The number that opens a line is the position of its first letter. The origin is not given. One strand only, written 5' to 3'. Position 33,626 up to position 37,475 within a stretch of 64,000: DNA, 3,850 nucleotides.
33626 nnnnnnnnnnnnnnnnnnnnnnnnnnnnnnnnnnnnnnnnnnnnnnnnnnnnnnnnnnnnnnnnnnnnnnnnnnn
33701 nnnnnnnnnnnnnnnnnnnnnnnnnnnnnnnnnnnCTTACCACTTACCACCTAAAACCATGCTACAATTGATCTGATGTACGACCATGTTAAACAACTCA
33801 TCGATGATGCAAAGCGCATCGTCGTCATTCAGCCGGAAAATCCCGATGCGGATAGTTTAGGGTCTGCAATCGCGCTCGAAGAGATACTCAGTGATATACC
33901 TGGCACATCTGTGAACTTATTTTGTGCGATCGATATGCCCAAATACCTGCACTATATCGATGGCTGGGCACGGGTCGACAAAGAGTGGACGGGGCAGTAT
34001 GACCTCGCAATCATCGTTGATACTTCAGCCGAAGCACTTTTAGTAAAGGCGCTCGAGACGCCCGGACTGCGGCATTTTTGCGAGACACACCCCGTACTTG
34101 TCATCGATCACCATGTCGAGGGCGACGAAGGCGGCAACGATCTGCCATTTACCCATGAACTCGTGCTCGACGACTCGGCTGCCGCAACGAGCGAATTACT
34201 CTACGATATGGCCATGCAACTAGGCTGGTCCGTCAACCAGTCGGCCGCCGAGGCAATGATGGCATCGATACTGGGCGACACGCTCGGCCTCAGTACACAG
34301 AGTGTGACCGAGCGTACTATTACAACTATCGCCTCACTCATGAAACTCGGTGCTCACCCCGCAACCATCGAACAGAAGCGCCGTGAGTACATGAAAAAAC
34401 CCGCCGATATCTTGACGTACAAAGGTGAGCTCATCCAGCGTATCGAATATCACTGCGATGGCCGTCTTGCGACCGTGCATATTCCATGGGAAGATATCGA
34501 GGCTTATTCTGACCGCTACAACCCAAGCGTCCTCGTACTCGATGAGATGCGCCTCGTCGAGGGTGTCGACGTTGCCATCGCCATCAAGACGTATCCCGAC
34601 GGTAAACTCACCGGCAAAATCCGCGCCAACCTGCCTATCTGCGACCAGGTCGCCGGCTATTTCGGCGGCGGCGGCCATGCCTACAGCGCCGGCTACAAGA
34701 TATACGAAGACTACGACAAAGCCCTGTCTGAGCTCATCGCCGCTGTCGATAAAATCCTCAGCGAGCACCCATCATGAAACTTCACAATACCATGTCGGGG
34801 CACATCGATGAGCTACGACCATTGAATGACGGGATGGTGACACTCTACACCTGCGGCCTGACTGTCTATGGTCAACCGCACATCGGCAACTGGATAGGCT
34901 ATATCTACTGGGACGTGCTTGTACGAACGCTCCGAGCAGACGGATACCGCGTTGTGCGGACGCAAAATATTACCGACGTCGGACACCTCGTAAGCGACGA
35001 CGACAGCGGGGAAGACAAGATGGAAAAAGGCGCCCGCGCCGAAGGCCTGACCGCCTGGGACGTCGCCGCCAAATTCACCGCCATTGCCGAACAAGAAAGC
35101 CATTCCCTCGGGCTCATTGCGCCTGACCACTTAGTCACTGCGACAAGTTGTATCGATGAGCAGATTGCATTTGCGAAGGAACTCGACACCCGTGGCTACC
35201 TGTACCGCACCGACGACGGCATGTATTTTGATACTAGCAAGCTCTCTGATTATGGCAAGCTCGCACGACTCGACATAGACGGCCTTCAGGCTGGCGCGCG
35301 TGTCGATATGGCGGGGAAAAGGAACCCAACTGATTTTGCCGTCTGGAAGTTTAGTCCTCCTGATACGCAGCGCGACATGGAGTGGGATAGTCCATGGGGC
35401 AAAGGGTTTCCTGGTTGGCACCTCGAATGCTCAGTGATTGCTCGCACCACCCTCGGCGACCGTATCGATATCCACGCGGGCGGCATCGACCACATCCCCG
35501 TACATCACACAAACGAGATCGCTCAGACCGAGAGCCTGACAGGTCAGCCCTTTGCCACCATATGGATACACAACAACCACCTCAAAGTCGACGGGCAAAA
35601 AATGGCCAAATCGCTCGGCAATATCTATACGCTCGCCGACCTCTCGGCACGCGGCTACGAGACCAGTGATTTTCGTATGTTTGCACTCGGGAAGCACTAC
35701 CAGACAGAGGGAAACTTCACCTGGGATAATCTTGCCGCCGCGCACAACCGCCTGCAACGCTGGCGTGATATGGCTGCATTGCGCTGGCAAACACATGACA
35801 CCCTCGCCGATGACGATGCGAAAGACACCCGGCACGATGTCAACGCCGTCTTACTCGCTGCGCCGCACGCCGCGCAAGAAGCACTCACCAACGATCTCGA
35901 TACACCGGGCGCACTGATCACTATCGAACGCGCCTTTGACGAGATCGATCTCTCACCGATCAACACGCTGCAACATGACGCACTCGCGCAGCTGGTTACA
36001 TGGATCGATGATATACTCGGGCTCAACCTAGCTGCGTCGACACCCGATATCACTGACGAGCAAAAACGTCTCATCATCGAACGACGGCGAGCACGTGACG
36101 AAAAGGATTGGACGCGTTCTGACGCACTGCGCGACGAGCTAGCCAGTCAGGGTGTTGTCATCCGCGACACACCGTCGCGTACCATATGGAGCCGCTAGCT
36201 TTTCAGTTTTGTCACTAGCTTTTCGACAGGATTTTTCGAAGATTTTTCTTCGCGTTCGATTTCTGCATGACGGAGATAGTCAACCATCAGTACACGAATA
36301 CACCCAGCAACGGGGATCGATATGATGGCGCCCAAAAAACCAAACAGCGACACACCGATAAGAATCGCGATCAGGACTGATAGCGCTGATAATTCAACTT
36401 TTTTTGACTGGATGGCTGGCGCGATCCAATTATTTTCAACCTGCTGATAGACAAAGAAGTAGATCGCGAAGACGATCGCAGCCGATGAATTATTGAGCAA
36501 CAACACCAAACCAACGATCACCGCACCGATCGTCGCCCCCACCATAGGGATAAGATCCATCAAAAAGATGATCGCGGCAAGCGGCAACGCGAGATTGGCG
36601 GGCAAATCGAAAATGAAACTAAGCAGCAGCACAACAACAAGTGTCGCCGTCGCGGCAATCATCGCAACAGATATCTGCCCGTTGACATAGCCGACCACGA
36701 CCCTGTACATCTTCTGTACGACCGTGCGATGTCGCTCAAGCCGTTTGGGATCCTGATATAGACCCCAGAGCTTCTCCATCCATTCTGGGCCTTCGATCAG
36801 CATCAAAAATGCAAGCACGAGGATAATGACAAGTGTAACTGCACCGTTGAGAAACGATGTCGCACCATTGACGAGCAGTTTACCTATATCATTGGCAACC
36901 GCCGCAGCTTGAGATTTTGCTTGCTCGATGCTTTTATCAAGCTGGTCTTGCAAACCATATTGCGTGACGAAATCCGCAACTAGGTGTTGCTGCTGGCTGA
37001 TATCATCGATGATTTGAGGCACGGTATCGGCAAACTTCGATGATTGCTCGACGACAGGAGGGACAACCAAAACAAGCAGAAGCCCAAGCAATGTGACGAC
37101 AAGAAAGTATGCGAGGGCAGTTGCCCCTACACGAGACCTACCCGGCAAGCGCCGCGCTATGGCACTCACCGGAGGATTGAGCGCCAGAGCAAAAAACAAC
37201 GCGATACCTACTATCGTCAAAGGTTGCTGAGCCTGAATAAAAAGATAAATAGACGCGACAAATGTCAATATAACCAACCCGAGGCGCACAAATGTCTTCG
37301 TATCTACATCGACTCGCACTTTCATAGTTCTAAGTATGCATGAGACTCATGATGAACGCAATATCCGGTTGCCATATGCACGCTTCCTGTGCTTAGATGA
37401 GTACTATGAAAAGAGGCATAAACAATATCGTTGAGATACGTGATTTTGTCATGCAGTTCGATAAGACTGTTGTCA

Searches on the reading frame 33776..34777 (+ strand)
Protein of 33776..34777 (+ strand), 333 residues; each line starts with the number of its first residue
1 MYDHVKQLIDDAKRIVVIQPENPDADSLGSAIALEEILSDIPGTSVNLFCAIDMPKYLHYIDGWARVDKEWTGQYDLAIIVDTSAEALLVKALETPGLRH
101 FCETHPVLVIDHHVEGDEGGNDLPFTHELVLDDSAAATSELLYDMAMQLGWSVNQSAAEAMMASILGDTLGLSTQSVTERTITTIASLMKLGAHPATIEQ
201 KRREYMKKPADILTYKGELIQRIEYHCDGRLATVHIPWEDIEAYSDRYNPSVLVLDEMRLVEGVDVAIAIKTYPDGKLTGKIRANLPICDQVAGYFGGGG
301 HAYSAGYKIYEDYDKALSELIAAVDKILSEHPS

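Call 11: search_protein_families(library=ncbifam, max_evalue=1e-10, proteins=[window:33776-34777:+])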
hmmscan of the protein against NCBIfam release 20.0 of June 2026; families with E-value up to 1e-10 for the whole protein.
window:33776-34777:+ (333 aa): 1 family
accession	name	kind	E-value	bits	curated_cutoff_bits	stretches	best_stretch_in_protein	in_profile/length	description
NF053633.1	OlncasPapPhNrnA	equivalog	7.6e-22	77.6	350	1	4-311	8-300/317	bifunctional oligoribonuclease/PAP phosphatase NrnA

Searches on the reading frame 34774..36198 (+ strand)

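Call 11: search_protein_families(library=ncbifam, max_evalue=1e-10, proteins=[window:34774-36198:+])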
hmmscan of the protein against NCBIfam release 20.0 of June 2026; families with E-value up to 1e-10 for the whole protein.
window:34774-36198:+ (474 aa): 4 families
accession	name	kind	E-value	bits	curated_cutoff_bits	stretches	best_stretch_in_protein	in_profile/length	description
NF011108.0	PRK14536.1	equivalog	8.8e-126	420.6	780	1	1-474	3-489/490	cysteine--tRNA ligase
TIGR00435.1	cysS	equivalog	1e-112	377.6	340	1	1-474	1-465/466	cysteine--tRNA ligase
NF011107.0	PRK14534.1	equivalog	1.7e-87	294.5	744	1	1-469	3-475/481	cysteine--tRNA ligase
TIGR03447.1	mycothiol_MshC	equivalog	4e-62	210.4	485.1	1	2-419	19-411/411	cysteine--1-D-myo-inosityl 2-amino-2-deoxy-alpha-D-glucopyranoside ligase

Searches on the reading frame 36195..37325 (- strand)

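Call 11: search_protein_families(library=ncbifam, max_evalue=1e-10, proteins=[window:36195-37325:-])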
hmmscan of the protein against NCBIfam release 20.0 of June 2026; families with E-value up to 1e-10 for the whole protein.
window:36195-37325:- (376 aa): 3 families
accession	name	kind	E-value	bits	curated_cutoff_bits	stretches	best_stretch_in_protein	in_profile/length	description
TIGR02872.1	spore_ytvI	equivalog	2.1e-26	93.1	198.15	1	17-340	7-329/341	sporulation integral membrane protein YtvI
NF045801.1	efflux_ABUW_0982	equivalog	1.4e-14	53.8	675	1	17-354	9-343/392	chloramphenicol efflux transporter CxpE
NF008930.0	PRK12287.1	subfamily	2e-11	44.1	318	1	21-345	18-323/344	AI-2E family transporter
